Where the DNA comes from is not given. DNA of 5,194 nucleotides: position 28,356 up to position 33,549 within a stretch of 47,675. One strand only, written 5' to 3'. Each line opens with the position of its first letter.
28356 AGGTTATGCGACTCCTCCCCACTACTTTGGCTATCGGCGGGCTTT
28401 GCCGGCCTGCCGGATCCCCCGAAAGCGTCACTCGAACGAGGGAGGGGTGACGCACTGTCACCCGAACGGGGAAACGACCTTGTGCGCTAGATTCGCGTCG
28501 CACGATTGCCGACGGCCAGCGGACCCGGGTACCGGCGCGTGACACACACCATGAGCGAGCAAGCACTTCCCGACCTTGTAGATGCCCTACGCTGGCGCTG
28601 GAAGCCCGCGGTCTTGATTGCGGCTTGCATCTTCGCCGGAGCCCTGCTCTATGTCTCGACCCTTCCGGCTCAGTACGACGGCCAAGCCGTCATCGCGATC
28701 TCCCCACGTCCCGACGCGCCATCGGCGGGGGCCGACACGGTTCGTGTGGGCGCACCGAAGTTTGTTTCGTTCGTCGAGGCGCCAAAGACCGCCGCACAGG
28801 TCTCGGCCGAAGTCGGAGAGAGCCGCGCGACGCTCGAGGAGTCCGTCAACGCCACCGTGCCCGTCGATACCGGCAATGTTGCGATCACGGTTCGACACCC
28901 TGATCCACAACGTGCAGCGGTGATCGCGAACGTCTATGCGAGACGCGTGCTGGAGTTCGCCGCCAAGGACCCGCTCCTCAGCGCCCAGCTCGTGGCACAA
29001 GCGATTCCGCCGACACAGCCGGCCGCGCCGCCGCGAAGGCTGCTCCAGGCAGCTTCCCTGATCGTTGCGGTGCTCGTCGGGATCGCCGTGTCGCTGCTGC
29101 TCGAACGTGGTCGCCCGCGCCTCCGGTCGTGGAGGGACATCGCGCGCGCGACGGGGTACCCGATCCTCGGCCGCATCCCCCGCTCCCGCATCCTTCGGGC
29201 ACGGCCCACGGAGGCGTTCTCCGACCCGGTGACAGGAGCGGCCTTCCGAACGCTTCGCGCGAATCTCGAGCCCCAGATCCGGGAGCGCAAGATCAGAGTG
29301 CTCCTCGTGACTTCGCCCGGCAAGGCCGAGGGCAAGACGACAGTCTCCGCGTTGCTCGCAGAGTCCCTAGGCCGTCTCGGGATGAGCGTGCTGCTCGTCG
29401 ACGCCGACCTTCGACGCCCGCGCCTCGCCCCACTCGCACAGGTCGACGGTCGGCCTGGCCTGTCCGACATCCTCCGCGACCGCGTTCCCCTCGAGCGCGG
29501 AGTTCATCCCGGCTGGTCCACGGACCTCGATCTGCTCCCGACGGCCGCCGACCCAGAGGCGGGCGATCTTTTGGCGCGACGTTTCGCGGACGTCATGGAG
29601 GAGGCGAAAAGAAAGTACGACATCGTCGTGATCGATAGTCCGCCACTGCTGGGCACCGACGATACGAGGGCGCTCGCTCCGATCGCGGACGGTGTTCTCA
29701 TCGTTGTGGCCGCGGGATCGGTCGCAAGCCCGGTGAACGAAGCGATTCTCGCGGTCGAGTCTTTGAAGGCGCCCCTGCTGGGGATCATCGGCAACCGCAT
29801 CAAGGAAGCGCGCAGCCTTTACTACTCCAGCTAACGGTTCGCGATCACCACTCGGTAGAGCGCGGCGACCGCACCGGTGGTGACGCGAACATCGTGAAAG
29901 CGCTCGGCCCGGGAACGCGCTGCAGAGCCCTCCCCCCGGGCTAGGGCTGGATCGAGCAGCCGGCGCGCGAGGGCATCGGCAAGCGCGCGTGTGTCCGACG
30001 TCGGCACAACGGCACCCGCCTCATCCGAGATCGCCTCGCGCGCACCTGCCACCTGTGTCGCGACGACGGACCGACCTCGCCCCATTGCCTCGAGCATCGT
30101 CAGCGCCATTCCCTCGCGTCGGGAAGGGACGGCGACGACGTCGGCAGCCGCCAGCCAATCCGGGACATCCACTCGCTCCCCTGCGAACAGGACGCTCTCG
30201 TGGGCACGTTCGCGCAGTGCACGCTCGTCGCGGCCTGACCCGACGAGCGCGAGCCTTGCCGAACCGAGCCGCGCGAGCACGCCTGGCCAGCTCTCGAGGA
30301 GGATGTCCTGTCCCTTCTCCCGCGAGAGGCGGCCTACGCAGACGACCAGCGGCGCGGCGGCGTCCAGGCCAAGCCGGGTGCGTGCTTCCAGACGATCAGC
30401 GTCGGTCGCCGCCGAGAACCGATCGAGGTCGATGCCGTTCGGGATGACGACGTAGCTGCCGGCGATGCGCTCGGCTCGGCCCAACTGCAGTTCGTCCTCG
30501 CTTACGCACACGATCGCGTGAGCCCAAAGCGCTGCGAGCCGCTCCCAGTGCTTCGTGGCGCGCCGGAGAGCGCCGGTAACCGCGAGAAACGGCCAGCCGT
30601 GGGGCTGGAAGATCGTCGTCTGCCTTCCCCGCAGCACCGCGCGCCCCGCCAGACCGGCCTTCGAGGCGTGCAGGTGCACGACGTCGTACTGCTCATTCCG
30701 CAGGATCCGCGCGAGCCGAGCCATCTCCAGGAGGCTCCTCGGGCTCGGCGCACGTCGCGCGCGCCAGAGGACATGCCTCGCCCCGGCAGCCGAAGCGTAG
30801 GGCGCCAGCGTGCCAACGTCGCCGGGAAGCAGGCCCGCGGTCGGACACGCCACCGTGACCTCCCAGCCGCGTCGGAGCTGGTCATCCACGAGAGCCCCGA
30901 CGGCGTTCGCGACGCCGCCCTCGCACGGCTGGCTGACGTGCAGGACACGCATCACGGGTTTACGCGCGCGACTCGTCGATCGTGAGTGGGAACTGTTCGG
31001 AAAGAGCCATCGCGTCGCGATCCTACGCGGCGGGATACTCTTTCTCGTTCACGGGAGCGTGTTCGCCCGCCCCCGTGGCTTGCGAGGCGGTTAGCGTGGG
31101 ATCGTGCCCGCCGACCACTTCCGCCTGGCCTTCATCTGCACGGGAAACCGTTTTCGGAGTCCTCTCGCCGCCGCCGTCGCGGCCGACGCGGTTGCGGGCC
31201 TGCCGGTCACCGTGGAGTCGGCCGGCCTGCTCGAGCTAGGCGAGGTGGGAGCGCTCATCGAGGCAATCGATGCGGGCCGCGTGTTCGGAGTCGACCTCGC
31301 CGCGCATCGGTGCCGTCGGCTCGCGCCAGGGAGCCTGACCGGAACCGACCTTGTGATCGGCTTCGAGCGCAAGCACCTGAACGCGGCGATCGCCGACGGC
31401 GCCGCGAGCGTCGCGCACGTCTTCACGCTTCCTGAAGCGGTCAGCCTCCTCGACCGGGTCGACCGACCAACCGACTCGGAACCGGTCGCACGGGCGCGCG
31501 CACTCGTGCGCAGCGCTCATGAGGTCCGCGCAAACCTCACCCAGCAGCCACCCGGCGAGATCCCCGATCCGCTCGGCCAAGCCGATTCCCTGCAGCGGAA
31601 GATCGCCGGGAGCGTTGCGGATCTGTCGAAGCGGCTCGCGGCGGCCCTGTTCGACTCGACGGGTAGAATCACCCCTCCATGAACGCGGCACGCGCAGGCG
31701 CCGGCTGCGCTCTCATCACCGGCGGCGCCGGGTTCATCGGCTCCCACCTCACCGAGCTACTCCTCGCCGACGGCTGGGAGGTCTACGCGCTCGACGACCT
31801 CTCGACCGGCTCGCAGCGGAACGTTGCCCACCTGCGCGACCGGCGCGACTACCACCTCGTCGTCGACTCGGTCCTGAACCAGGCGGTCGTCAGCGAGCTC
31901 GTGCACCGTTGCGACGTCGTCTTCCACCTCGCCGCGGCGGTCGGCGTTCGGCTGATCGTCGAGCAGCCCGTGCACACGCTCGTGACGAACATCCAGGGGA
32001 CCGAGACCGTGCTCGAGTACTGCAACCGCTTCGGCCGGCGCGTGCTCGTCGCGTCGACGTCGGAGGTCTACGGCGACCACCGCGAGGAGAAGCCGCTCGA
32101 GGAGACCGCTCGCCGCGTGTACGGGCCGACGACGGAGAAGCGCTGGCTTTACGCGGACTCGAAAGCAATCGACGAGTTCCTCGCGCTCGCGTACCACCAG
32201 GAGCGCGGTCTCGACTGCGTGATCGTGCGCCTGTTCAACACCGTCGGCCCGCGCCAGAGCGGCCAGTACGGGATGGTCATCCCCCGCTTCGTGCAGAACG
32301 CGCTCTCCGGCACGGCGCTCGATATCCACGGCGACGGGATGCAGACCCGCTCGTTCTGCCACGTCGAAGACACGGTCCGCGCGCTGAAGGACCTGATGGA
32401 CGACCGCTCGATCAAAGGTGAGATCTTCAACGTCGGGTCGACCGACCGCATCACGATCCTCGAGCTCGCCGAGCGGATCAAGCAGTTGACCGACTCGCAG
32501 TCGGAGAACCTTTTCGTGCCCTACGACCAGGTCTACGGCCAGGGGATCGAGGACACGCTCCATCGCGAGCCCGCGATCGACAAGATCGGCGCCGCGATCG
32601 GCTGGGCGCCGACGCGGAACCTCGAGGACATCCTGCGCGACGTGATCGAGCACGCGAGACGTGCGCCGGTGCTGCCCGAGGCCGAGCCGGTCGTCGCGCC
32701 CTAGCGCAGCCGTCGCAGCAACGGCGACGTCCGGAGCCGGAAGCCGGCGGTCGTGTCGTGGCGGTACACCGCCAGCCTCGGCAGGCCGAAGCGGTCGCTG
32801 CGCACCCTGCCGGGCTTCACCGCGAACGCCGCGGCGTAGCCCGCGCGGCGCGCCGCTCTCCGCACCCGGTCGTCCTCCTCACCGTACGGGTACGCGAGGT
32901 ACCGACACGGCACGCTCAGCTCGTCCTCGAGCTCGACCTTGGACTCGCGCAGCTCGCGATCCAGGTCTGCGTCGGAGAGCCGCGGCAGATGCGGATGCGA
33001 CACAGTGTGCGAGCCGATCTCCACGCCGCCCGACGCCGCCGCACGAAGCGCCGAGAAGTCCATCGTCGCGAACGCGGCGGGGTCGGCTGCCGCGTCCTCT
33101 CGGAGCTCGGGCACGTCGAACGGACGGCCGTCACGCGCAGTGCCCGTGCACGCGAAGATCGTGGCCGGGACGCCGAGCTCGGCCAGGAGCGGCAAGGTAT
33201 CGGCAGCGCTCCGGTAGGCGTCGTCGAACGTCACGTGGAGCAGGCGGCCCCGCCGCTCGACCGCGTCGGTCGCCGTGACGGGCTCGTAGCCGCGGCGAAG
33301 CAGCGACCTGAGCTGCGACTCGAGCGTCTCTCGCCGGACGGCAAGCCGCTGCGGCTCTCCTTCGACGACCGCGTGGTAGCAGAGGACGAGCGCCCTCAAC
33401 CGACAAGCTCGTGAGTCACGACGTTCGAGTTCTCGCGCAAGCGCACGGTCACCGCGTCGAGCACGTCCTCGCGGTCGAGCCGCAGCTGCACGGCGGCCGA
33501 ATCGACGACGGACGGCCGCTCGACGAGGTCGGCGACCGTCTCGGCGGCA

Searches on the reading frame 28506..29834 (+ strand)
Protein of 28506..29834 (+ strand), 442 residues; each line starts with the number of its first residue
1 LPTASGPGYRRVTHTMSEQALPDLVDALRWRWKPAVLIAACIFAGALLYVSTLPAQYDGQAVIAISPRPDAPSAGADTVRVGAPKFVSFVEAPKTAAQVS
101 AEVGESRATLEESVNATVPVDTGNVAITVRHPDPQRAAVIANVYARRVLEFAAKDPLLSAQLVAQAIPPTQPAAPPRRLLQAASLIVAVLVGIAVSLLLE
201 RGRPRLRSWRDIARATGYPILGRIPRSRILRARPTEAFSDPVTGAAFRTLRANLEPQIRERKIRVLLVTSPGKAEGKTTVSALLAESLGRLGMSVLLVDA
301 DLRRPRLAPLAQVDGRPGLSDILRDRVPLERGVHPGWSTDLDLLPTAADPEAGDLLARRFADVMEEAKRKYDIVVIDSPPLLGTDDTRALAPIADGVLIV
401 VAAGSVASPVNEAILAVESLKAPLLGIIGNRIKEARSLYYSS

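Call 8: search_protein_families(library=pfam, proteins=[window:28506-29834:+], max_evalue=0.001)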
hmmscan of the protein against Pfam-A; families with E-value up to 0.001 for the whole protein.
window:28506-29834:+ (442 aa): 5 families
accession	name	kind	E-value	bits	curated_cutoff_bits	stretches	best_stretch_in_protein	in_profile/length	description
PF13614.12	AAA_31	-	4.1e-11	43.6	27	1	276-407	14-153/177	AAA domain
PF10609.15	ParA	-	2.7e-07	30.7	27.1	1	265-430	5-173/246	NUBPL iron-transfer P-loop NTPase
PF01656.29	CbiA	-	5.4e-06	26.8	25.4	1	274-403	9-54/125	CobQ/CobB/MinD/ParA nucleotide binding domain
PF13500.12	AAA_26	-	6e-05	23.4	27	0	264-290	1-27/198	AAA domain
PF06564.18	CBP_BcsQ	-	0.0009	19.3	21.3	0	275-404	13-148/234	Cellulose biosynthesis protein BcsQ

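Call 34: search_protein_families(library=ncbifam, proteins=[window:28506-29834:+], max_evalue=0.00001)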
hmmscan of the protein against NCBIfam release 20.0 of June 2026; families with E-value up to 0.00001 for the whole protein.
window:28506-29834:+ (442 aa): 14 families
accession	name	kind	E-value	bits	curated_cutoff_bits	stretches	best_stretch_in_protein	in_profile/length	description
TIGR01007.1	eps_fam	subfamily_domain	3.8e-27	95.2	108.05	1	247-439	3-197/204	polysaccharide biosynthesis tyrosine autokinase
TIGR03029.1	EpsG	equivalog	7.3e-25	87.6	313.8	1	244-402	84-244/274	chain length determinant protein tyrosine kinase EpsG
TIGR03018.1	pepcterm_TyrKin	hypoth_equivalog_domain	4.2e-24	85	230.65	1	249-421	17-200/207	XrtA-associated tyrosine autokinase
TIGR01005.1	eps_transp_fam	subfamily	7.3e-24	84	411.7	1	241-417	524-703/754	exopolysaccharide transport protein family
NF008568.0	PRK11519.1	equivalog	1.2e-19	70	1068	1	245-435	508-701/720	tyrosine-protein kinase Wzc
NF007350.0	PRK09841.1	equivalog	1.5e-19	69.7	1248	1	245-441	513-712/726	tyrosine-protein kinase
TIGR01969.1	minD_arch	subfamily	1.3e-15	57.2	201.75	1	268-434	5-172/251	cell division ATPase MinD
TIGR03007.1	pepcterm_ChnLen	equivalog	4.8e-12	44.9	278.85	1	159-227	395-463/498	XrtA system polysaccharide chain length determinant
TIGR01968.1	minD_bact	equivalog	7.2e-10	38.6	212.9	1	264-402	2-142/261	septum site-determining protein MinD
NF041546.1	ParA_partition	equivalog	3.4e-09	36.5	180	0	358-403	64-108/203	ParA family partition ATPase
TIGR03453.1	partition_RepA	equivalog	1.2e-06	27.7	348.45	0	354-403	218-266/387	plasmid partitioning protein RepA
TIGR01006.1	polys_exp_MPA1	subfamily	1.5e-06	27.9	296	1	100-225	94-222/226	CspC family polysaccharide chain length determinant protein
NF041136.1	MrpORP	equivalog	9.5e-06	25.1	450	0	265-316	7-58/365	iron-sulfur cluster carrier protein MrpORP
NF010443.0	PRK13869.1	subfamily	9.8e-06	24.6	446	0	354-391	235-272/405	plasmid-partitioning protein RepA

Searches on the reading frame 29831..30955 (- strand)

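Call 8: search_protein_families(library=pfam, proteins=[window:29831-30955:-], max_evalue=0.001)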
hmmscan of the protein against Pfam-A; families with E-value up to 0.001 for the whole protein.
window:29831-30955:- (374 aa): 7 families
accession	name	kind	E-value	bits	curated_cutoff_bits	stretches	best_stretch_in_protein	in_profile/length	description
PF13692.12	Glyco_trans_1_4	-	3.9e-33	115.1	27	1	202-333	2-140/142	Glycosyl transferases group 1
PF00534.26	Glycos_transf_1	-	5.7e-25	88.3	26.4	1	189-347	3-170/172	Glycosyl transferases group 1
PF13439.12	Glyco_transf_4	-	3.4e-24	86.2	28.5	1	13-179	2-170/170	Glycosyltransferase Family 4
PF13579.12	Glyco_trans_4_4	-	1.5e-17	64.8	29.7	1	13-174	1-158/158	Glycosyl transferase 4-like domain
PF13477.12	Glyco_trans_4_2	-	8.8e-07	29.6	23.4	1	29-131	23-119/139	Glycosyl transferase 4-like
PF20706.3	GT4-conflict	-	3.8e-05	23.3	26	1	203-342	199-364/385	Family 4 Glycosyltransferase in conflict systems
PF13524.12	Glyco_trans_1_2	-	0.00041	20.8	25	1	230-356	12-135/144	Glycosyl transferase-like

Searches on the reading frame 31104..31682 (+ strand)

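Call 8: search_protein_families(library=pfam, proteins=[window:31104-31682:+], max_evalue=0.001)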
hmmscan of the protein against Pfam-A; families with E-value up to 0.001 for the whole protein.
window:31104-31682:+ (192 aa): 1 family
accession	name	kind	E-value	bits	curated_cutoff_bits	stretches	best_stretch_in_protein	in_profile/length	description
PF01451.26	LMWPc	-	2e-10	41.5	23.2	1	9-110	2-108/144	Low molecular weight phosphotyrosine protein phosphatase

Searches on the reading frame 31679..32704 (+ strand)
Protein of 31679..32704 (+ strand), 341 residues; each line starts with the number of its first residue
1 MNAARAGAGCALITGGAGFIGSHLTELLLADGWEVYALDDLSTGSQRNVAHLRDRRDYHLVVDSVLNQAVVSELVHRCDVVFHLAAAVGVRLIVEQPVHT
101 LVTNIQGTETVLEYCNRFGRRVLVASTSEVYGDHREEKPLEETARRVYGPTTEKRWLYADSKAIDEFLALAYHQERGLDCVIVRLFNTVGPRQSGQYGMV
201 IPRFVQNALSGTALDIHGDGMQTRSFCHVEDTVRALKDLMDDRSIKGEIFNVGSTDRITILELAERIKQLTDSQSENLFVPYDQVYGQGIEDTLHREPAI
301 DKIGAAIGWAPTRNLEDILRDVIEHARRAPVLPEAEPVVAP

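Call 8: search_protein_families(library=pfam, proteins=[window:31679-32704:+], max_evalue=0.001)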
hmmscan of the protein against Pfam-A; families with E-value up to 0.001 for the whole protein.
window:31679-32704:+ (341 aa): 8 families
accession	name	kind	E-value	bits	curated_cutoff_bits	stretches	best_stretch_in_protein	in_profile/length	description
PF01370.27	Epimerase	-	6.6e-55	186.6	20.9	1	11-253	1-240/240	NAD dependent epimerase/dehydratase family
PF16363.11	GDP_Man_Dehyd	-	2.9e-54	185.2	27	1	12-321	1-331/332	GDP-mannose 4,6 dehydratase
PF01073.25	3Beta_HSD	-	1e-16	61.3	22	1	12-250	1-246/280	3-beta hydroxysteroid dehydrogenase/isomerase family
PF02719.21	Polysacc_synt_2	-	3.9e-16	59.5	20.2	1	12-124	2-124/293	Polysaccharide biosynthesis protein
PF07993.18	NAD_binding_4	-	2.2e-14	53.7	20.1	1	66-197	77-216/258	Male sterility protein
PF04321.23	RmlD_sub_bind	-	2e-09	37.4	27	1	12-275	4-235/287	RmlD substrate binding domain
PF13460.12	NAD_binding_10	-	2e-07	31.5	27.2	1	15-185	1-143/184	NAD(P)H-binding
PF00106.31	adh_short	-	0.00095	19.1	26.6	0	10-78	2-71/195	short chain dehydrogenase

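Call 34: search_protein_families(library=ncbifam, proteins=[window:31679-32704:+], max_evalue=0.00001)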
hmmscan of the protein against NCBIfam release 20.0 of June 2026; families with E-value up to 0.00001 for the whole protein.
window:31679-32704:+ (341 aa): 29 families (the best 25 are shown)
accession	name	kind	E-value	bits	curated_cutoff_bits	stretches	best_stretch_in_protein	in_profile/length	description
NF008872.0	PRK11908.1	equivalog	4.9e-47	160.7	294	1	12-327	5-336/349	bifunctional UDP-4-keto-pentose/UDP-xylose synthase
TIGR01181.1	dTDP_gluc_dehyt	equivalog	6.7e-47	160.1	365.1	1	12-324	3-309/321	dTDP-glucose 4,6-dehydratase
TIGR04180.1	EDH_00030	hypoth_equivalog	6.9e-43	146.8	475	1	12-275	2-260/297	NAD-dependent 4,6-dehydratase LegB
NF005998.1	PRK08125.1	equivalog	1.8e-41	142.3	777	1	11-324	318-647/649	bifunctional UDP-4-amino-4-deoxy-L-arabinose formyltransferase/UDP-glucuronic acid oxidase ArnA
TIGR01179.1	galE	equivalog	2.4e-35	121.9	262.3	1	12-327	3-326/332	UDP-glucose 4-epimerase GalE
NF007490.0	PRK10084.1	subfamily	7.1e-27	94.3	649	1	12-324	4-332/361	dTDP-glucose 4,6-dehydratase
NF011728.1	PRK15181.1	equivalog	8.8e-26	90.7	760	1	12-269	19-280/348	Vi polysaccharide biosynthesis UDP-N-acetylglucosaminuronic acid C-4 epimerase TviC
TIGR02197.1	heptose_epim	equivalog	1.1e-24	87.1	274.6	1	12-282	2-273/316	ADP-glyceromanno-heptose 6-epimerase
NF007582.0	PRK10217.1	equivalog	8.8e-24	84.2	698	1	12-322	5-327/355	dTDP-glucose 4,6-dehydratase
TIGR03466.1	HpnA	hypoth_equivalog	4.8e-20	71.7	367.65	1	10-291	2-266/327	hopanoid-associated sugar epimerase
NF007956.0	PRK10675.1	subfamily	7.2e-16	58.2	394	1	12-266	4-275/338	UDP-glucose 4-epimerase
NF041015.1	UDPsulfquin_syn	equivalog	3.2e-15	56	575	1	196-325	234-362/384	UDP-sulfoquinovose synthase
NF042422.1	oxyalk_red_OleD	equivalog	4.1e-15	56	580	1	12-289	4-268/329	2-alkyl-3-oxoalkanoate reductase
TIGR02622.1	CDP_4_6_dhtase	equivalog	1.6e-14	53.9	278.45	1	12-325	8-329/352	CDP-glucose 4,6-dehydratase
NF042423.1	oxyalk_red_Shew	equivalog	4.1e-14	52.4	580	1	10-286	10-272/331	2-alkyl-3-oxoalkanoate reductase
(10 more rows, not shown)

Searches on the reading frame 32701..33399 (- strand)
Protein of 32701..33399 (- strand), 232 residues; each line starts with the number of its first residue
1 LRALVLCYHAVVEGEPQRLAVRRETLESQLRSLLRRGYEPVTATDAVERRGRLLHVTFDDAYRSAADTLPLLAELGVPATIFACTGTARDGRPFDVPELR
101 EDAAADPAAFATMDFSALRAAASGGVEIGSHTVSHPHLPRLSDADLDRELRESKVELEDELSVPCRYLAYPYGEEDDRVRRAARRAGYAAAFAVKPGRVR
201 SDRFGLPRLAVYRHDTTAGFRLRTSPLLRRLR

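Call 8: search_protein_families(library=pfam, proteins=[window:32701-33399:-], max_evalue=0.001)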
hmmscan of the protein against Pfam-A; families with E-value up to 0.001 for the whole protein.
window:32701-33399:- (232 aa): 1 family
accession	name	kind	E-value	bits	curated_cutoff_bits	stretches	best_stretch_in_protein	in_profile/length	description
PF01522.26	Polysacc_deac_1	-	1.2e-23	83.8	23.1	1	49-190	4-123/124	Polysaccharide deacetylase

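Call 34: search_protein_families(library=ncbifam, proteins=[window:32701-33399:-], max_evalue=0.00001)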
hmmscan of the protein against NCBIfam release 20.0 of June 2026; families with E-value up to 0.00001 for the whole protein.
window:32701-33399:- (232 aa): 5 families
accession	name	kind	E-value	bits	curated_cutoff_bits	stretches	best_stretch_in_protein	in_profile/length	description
TIGR03938.2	deacetyl_PgaB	equivalog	1.3e-14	53.4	321.9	1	3-134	3-144/621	poly-beta-1,6-N-acetyl-D-glucosamine N-deacetylase PgaB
NF011177.0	PRK14582.1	equivalog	2e-09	36.3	923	1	3-134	49-187/671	poly-beta-1,6-N-acetyl-D-glucosamine N-deacetylase PgaB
TIGR04243.1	nodulat_NodB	equivalog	5.3e-07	29.3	240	0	114-190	43-120/197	chitooligosaccharide deacetylase NodB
TIGR03933.1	PIA_icaB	equivalog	9e-07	28.6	248.35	1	52-212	72-230/245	intercellular adhesin biosynthesis polysaccharide N-deacetylase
TIGR02764.1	spore_ybaN_pdaB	equivalog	3.5e-06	26.9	237.4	0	119-190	52-123/191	polysaccharide deacetylase family sporulation protein PdaB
